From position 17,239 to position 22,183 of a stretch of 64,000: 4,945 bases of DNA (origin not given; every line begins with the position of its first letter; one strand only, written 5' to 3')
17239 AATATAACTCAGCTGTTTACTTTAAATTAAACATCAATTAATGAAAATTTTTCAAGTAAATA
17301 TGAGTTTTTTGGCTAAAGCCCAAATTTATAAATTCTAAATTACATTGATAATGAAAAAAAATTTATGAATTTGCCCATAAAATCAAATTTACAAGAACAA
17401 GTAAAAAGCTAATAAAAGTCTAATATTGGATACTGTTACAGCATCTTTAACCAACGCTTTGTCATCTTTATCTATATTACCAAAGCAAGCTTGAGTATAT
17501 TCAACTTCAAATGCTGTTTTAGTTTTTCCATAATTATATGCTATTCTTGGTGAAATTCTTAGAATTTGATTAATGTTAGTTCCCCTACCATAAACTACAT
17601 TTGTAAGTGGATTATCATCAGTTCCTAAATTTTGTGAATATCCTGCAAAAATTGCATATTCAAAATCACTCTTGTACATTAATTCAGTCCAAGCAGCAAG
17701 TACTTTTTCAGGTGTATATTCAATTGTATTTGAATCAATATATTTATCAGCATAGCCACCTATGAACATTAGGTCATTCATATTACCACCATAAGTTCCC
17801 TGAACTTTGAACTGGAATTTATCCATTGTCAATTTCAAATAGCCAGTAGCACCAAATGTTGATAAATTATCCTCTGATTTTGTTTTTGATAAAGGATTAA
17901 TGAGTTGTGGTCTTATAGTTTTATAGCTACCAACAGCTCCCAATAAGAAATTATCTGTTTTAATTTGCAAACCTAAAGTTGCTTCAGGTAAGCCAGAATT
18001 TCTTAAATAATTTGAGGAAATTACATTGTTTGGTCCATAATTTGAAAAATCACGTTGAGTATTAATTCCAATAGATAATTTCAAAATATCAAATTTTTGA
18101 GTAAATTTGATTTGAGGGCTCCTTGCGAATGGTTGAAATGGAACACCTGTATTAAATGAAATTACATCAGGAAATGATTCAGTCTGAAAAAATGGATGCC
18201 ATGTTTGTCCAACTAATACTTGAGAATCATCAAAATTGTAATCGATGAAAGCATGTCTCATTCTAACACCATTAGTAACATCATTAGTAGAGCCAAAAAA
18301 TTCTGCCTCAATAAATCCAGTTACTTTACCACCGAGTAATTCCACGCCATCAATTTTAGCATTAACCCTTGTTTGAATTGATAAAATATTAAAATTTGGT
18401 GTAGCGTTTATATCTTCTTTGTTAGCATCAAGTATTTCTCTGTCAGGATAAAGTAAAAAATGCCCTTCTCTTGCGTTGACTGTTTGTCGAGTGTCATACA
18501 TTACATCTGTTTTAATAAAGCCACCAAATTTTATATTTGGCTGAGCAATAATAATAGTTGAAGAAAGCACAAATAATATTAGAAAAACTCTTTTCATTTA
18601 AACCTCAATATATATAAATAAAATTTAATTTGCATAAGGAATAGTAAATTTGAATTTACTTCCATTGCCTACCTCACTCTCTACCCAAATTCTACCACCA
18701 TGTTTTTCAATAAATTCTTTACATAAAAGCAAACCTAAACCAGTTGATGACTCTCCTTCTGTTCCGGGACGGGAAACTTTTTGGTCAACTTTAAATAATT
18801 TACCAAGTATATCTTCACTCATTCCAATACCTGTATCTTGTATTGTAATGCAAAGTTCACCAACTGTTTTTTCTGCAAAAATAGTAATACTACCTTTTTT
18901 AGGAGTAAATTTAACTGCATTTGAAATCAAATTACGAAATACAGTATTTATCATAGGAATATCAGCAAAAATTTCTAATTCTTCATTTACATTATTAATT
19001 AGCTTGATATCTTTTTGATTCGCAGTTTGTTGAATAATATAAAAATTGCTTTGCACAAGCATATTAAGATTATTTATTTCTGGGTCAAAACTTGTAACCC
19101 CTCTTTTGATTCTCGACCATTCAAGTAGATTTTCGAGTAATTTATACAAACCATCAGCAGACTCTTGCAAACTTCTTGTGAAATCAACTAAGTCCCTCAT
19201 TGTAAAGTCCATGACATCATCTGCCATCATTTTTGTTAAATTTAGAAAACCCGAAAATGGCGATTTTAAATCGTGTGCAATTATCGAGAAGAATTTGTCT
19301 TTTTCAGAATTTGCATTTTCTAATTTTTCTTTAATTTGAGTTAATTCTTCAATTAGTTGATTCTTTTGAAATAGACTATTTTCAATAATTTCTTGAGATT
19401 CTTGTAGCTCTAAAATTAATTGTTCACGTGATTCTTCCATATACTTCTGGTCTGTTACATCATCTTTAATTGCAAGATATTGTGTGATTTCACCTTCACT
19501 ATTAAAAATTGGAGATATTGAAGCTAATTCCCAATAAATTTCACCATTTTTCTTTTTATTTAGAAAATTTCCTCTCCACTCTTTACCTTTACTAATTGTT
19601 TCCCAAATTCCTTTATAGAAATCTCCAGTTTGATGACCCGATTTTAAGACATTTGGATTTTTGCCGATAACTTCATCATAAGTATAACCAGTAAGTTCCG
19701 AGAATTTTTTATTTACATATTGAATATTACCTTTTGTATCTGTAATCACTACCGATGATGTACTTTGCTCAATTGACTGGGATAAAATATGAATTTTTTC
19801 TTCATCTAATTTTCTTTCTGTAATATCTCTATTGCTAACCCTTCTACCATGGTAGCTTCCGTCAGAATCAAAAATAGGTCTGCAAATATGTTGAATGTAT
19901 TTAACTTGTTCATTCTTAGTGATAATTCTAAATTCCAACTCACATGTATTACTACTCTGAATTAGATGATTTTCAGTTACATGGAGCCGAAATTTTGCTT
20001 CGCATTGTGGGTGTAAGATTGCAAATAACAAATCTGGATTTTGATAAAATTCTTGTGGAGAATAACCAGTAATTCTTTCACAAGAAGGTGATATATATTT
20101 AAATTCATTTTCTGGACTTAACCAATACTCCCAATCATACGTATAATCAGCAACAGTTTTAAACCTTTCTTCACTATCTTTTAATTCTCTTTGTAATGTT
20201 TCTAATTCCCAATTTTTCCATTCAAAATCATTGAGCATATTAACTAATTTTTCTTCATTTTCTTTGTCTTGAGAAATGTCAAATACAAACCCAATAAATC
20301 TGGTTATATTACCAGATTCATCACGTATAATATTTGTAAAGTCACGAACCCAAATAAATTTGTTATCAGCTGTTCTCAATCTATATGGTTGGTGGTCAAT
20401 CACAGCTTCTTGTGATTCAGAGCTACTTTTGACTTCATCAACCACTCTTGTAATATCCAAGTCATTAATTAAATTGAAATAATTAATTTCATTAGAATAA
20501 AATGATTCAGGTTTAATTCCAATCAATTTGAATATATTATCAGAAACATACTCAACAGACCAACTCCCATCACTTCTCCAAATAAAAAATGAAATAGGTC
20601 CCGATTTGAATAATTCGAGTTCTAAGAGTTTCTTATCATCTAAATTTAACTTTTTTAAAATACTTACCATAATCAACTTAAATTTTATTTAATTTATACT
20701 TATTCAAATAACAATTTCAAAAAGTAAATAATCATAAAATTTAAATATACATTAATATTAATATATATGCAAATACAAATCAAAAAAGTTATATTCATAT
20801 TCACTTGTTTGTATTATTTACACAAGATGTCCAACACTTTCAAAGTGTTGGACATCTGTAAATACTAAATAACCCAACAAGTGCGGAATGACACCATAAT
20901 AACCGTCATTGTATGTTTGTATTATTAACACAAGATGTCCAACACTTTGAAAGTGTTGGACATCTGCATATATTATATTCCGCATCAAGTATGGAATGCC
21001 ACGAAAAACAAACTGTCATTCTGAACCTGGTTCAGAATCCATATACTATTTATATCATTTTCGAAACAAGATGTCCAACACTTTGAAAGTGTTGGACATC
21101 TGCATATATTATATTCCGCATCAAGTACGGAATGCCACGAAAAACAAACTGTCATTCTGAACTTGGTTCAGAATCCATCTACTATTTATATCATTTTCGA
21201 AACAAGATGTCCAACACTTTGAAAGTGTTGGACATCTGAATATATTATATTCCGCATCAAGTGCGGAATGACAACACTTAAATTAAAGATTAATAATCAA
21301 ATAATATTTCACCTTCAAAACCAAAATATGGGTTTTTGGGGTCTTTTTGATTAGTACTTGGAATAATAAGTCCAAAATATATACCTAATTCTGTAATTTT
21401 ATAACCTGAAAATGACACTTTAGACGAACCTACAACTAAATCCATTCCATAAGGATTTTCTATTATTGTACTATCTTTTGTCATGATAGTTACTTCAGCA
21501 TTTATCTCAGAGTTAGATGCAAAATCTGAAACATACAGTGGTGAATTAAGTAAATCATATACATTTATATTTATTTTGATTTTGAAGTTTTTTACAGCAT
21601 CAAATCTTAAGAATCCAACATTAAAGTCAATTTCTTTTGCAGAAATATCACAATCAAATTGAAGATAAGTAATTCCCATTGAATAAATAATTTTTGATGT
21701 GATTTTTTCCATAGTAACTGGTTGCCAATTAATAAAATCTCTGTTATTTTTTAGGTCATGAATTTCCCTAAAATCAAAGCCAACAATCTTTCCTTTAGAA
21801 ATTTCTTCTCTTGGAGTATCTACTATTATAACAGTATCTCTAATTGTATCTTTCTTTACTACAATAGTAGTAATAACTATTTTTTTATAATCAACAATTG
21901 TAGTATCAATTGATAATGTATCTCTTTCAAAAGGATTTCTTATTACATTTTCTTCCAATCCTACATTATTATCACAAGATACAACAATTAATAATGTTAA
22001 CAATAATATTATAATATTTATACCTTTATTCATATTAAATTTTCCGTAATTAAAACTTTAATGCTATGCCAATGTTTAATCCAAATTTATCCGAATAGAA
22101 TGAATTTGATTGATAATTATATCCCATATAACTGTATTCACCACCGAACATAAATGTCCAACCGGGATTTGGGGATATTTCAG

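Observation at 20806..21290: Tandem array of a modular palindromic repeat (33-bp perfect palindrome plus two hairpin modules)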

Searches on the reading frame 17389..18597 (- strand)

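Call 14: search_protein_families(library=pfam, proteins=[window:17389-18597:-])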
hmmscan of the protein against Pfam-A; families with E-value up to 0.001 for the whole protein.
window:17389-18597:- (402 aa): 1 family
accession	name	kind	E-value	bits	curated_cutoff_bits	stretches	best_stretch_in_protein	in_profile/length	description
PF19577.5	DcaP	-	2.8e-08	33.6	27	1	15-171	62-206/410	DcaP outer membrane protein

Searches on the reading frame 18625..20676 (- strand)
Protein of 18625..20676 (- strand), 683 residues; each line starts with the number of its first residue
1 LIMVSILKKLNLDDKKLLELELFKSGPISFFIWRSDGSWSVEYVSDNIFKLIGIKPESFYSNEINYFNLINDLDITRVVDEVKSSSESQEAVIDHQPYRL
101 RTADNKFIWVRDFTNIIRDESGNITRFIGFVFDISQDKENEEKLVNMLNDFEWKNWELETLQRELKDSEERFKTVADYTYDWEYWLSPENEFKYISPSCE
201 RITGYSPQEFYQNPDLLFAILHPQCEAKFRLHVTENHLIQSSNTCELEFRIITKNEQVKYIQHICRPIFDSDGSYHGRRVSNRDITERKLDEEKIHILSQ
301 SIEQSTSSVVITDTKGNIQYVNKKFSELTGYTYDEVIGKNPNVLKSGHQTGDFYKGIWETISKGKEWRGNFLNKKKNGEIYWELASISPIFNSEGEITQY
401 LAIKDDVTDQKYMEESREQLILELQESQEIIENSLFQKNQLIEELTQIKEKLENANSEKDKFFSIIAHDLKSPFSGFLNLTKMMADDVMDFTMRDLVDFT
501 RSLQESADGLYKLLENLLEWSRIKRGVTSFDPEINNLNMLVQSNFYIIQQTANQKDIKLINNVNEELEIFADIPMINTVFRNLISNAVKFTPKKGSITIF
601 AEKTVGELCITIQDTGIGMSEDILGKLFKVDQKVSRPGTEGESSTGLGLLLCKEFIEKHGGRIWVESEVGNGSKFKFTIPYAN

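Call 14: search_protein_families(library=pfam, proteins=[window:18625-20676:-])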
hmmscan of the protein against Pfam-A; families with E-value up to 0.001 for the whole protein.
window:18625-20676:- (683 aa): 8 families
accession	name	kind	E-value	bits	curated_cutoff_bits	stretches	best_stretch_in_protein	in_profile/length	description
PF08447.18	PAS_3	-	9.7e-41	138.4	25.6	3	42-131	2-89/89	PAS fold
PF13426.13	PAS_9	-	6.2e-35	120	27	2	308-409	3-103/103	PAS domain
PF02518.31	HATPase_c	-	8.4e-26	91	26.4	1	573-682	3-110/111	Histidine kinase-, DNA gyrase B-, and HSP90-like ATPase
PF00989.32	PAS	-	1.3e-22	80.4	22.6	1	301-403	6-109/113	PAS fold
PF08448.16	PAS_4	-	2.9e-13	50.4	23.1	1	303-410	2-108/110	PAS fold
PF13188.13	PAS_8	-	1.3e-07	31.7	21.8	1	301-335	6-40/65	PAS domain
PF00512.31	HisKA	-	4.9e-07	30.2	26.9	1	459-525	2-65/66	His Kinase A (phospho-acceptor) domain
PF18095.7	PAS_12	-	0.00057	19.9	22.6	0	303-379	54-127/153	UPF0242 C-terminal PAS-like domain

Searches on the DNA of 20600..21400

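Call 12: search_rna_families(source=window, start=20600, end=21400, threshold=evalue, max_evalue=10, show_alignments=3)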
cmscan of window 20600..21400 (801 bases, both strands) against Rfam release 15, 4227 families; matches with E-value up to 10: 50.
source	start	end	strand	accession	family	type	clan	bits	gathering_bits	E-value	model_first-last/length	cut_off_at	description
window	20830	20960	-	RF03225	mir-2763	Gene; miRNA;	-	38.9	50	1.5e-06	1-83/83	no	mir-2763 microRNA precursor family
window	21066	21240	-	RF04133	MIR2646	Gene; miRNA;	-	32.8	245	3.4e-05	1-256/256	no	MIR2646 microRNA precursor family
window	21011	21165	-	RF04315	manA-II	Cis-reg;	-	27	100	0.025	1-147/147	no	manA_II ncRNA motif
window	20941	21093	-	RF04205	MIR2606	Gene; miRNA;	-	26.6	139.7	0.14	1-165/165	no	MIR2606 microRNA precursor family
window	21206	21284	-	RF04315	manA-II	Cis-reg;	-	26.5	100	0.031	16-92/147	no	manA_II ncRNA motif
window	20810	20869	-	RF04241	mir-5014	Gene; miRNA;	-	23.6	101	0.029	1-123/123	no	mir-5014 microRNA precursor family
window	20811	20868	+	RF03802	MIR5649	Gene; miRNA;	-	23.6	100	0.043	1-101/101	no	MIR5649 microRNA precursor family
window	20811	20868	-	RF03802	MIR5649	Gene; miRNA;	-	23.5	100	0.047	1-101/101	no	MIR5649 microRNA precursor family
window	20912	21110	+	RF04088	MIR812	Gene; miRNA;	-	21.7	80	6.3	1-205/205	no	MIR812 microRNA precursor family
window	21015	21245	-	RF02384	FasX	Gene; sRNA;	-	21.5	100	0.34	1-205/205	no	FasX small RNA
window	20814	20865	+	RF00251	mir-219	Gene; miRNA;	-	21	54.5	0.06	1-79/79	no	mir-219 microRNA precursor family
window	20772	20850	-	RF02367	Yfr20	Gene; sRNA;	-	20.7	44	0.38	1-89/89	no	Cyanobacterial functional RNA 20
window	21194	21319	-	RF02062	STnc361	Gene; sRNA;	-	20.7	80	1.7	1-150/150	no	Salmonella enterica sRNA STnc361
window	21071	21233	-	RF04127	MIR8007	Gene; miRNA;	-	20.3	195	0.23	1-226/226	no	MIR8007 microRNA precursor family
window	20814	20863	-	RF03731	mir-7371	Gene; miRNA;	-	20.3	62.6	0.89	1-59/59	no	mir-7371 microRNA precursor family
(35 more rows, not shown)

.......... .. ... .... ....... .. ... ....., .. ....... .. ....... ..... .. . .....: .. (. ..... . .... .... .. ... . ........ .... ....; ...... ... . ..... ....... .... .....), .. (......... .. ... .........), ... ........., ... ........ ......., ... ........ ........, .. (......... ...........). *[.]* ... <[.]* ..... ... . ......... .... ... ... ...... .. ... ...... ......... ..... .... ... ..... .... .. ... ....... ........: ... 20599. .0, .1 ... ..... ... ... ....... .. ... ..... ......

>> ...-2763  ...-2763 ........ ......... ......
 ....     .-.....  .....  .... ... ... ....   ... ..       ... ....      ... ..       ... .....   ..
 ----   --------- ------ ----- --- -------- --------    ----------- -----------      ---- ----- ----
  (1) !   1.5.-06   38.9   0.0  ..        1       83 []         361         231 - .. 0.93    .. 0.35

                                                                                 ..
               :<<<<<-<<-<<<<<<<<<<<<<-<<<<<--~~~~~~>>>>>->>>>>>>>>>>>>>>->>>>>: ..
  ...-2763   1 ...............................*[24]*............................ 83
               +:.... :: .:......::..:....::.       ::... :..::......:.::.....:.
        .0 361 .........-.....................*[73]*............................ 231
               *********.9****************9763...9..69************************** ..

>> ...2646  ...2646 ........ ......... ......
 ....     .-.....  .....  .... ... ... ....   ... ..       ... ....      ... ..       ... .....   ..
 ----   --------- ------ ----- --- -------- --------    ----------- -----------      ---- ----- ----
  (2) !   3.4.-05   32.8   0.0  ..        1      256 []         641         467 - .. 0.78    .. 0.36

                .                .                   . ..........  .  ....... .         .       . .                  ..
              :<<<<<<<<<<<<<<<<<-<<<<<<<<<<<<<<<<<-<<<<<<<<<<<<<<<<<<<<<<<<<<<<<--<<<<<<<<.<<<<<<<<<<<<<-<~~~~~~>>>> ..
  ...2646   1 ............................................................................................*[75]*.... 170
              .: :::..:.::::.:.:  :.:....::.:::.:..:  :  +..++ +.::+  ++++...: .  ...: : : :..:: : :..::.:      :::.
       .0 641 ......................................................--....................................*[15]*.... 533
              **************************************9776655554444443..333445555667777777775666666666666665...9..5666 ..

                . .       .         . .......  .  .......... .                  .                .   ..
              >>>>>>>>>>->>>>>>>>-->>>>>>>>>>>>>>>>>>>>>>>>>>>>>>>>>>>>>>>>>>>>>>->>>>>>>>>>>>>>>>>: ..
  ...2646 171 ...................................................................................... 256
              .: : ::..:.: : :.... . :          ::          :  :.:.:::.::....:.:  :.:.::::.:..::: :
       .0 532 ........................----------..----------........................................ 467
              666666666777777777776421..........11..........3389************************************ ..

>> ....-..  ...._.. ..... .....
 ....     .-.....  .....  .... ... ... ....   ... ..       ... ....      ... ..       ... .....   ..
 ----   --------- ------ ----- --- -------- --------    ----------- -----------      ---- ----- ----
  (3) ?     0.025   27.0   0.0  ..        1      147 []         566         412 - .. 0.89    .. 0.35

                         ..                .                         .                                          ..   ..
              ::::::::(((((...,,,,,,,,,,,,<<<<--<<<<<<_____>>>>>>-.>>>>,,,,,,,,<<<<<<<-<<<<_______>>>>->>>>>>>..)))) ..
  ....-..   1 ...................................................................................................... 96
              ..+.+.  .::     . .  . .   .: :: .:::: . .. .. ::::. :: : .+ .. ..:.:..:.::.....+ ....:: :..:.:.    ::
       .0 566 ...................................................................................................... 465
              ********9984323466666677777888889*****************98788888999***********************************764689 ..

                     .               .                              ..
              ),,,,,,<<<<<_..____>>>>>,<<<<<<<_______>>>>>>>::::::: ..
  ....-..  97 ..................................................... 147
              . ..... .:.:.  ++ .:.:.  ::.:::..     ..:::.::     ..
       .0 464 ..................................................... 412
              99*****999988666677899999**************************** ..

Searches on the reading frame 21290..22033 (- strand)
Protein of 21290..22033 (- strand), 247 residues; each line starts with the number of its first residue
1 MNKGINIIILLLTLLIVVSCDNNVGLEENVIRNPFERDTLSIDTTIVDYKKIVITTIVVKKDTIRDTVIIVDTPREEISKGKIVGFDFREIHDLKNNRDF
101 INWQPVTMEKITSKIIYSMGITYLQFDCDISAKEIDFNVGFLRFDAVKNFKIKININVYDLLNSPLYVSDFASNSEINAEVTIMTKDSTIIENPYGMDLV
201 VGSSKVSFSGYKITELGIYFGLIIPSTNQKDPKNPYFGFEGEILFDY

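Call 14: search_protein_families(library=pfam, proteins=[window:21290-22033:-])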
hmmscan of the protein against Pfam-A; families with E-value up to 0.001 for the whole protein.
window:21290-22033:- (247 aa): 0 families

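Call 15: find_encoding_contigs(protein=window:21290-22033:-, flank=10000, max_places=6)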
Protein window:21290-22033:- (247 aa): no gene with exactly this product is on record in the collection.

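Call 22: find_homologous_proteins(query=window:21290-22033:-)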
Query window:21290-22033:- (247 aa): 2 proteins with E <= 0.001 among 538 candidates.
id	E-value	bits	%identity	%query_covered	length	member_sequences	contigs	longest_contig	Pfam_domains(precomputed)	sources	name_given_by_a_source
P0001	6.0e-155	532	100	100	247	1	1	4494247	-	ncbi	-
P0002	2.1e-94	334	57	100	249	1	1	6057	-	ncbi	-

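Call 23: find_encoding_contigs(protein=P0001, flank=10000, max_places=4)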
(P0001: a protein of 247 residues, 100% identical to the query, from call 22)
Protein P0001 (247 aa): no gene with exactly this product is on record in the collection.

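Call 24: find_encoding_contigs(protein=P0002, flank=10000, max_places=4)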
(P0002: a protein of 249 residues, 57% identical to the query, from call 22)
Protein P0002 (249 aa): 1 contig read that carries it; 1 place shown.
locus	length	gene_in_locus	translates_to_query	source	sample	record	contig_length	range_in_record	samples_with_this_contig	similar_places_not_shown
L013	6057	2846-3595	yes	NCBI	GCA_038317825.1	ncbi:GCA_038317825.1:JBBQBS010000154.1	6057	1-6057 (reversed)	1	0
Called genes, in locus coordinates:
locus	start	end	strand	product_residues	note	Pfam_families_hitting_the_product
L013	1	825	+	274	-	?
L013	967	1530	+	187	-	PF04542:Sigma70_r2, PF08281:Sigma70_r4_2, PF04545:Sigma70_r4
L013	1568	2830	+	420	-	-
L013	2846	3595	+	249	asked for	-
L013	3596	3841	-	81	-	PF10387:DUF2442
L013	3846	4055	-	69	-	PF13711:DUF4160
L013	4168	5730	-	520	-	PF14522:Cytochrome_C7 (faint), PF14537:Cytochrom_c3_2 (faint), PF09699:Paired_CXXCH_1, PF22113:Mtrc-MtrF_II-IV_dom, PF09699:Paired_CXXCH_1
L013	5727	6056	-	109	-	?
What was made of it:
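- Tried and rejected: Orthologous site in the nearest relative: the nearest homologue of the 247-aa ORF (57% identity, L013) sits in the same sigma operon but has no array after it, and synteny is broken there (call 24).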

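Call 26: find_encoding_contigs(protein=P0003, flank=2000, max_places=4)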
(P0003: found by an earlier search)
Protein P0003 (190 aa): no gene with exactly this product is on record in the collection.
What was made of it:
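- On REP (repetitive extragenic palindrome): The 4.49-Mb genome itself could not be fetched (calls 15, 23, 26).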
